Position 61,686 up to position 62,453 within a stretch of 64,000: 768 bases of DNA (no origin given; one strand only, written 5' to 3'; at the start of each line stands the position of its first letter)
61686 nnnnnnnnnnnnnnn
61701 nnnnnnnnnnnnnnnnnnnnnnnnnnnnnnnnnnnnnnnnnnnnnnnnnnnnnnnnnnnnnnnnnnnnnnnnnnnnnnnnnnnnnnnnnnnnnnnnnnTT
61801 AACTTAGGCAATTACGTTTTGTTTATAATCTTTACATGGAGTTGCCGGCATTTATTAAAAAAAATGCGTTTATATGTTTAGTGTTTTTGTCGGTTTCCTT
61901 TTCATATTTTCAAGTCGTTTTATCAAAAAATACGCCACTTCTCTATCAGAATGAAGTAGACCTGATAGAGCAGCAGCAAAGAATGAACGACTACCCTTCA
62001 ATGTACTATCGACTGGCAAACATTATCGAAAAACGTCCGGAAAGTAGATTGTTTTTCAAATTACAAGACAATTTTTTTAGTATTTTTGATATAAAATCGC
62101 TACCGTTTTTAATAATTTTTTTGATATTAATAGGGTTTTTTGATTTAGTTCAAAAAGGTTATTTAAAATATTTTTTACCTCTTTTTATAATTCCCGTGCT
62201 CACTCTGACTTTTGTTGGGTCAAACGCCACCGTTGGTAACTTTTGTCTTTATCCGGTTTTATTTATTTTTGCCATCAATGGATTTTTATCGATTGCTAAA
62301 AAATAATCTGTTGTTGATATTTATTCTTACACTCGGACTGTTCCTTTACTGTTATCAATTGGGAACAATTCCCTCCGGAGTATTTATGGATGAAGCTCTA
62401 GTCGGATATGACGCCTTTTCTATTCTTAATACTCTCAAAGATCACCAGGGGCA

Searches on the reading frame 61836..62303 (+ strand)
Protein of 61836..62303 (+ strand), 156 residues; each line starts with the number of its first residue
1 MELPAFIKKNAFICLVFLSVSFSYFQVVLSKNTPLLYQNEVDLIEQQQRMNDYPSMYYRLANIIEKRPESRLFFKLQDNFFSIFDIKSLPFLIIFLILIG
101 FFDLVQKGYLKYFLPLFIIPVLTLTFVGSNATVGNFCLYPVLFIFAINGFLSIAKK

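Call 51: find_encoding_contigs(protein=window:61836-62303:+, flank=10000, max_places=4)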
Protein window:61836-62303:+ (156 aa): 1 contig read that carries it; 1 place shown.
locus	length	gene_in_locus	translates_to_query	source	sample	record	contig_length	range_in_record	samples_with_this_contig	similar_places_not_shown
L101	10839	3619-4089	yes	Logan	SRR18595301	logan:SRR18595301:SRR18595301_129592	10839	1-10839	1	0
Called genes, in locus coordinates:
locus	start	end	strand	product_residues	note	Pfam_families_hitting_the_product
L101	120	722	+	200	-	-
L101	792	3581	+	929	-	PF27998:ArabinogalactanP (faint), PF07705:CARDB, PF13620:CarboxypepD_reg (weak), PF13715:CarbopepD_reg_2 (faint), PF17210:SdrD_B (faint), PF25020:TTR_TEN1-4 (faint), PF13620:CarboxypepD_reg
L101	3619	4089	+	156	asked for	-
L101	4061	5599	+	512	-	-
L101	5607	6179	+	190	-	PF04542:Sigma70_r2, PF08281:Sigma70_r4_2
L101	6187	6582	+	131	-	-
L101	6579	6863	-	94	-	-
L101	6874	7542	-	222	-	-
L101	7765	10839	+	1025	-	?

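Call 59: search_protein_families(library=pfam, proteins=[L101:5607-6176:+, L101:6187-6579:+], max_evalue=5)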
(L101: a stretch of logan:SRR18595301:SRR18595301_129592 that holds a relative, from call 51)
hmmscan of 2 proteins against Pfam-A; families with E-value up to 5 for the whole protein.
L101:5607-6176:+ (190 aa): 7 families
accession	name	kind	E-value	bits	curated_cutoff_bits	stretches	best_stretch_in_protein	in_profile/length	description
PF04542.20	Sigma70_r2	-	3.7e-16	59.1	24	1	27-95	1-70/71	Sigma-70 region 2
PF08281.18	Sigma70_r4_2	-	5.5e-14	52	25.7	1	126-177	3-54/54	Sigma-70, region 4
PF04545.22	Sigma70_r4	-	4.4e-05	23.3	24.1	1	137-179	8-50/50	Sigma-70, region 4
PF07638.17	Sigma70_ECF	-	0.021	15.1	21.1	1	13-181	8-183/185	ECF sigma factor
PF14137.11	DUF4304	-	0.045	14.2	23.2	1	78-135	16-68/115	Domain of unknown function (DUF4304)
PF22233.2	PhyR_sigma-like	-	0.087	13.1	27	1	143-178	13-48/50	Response regulator PhyR, sigma-like domain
PF00867.23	XPG_I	-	0.16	12.8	24.9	1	92-135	21-66/89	XPG I-region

L101:6187-6579:+ (131 aa): 6 families
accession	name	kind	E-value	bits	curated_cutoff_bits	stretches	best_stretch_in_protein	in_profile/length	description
PF20563.3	DUF6773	-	0.014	15.7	27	1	67-120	86-139/163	Family of unknown function (DUF6773)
PF20814.2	CAA3_Cox_suIV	-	0.019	15.7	27.5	1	27-59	2-32/64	CAA3-type cytochrome c oxidase subunit IV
PF13850.11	ERGIC_N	-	0.46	11.1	27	0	87-123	6-43/91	Endoplasmic Reticulum-Golgi Intermediate Compartment (ERGIC)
PF14126.11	DUF4293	-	0.58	10.8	27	1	27-121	9-103/153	Domain of unknown function (DUF4293)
PF00122.25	E1-E2_ATPase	-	0.94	9.4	28.1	1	26-85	116-175/181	E1-E2 ATPase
PF00957.27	Synaptobrevin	-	0.95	9.8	26.4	0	96-118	64-86/89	Synaptobrevin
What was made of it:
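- An ECF sigma gene lies at 63824-64396 (calls 51, 59).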

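Call 75: search_protein_families(library=pfam, proteins=[L101:6874-7542:-], max_evalue=0.01)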
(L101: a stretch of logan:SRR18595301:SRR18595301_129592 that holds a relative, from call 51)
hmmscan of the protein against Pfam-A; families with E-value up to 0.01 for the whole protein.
L101:6874-7542:- (222 aa): 1 family
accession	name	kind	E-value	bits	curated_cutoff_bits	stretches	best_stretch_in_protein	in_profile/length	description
PF09716.15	ETRAMP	-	0.00034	21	29.1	1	1-96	1-60/81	Malarial early transcribed membrane protein (ETRAMP)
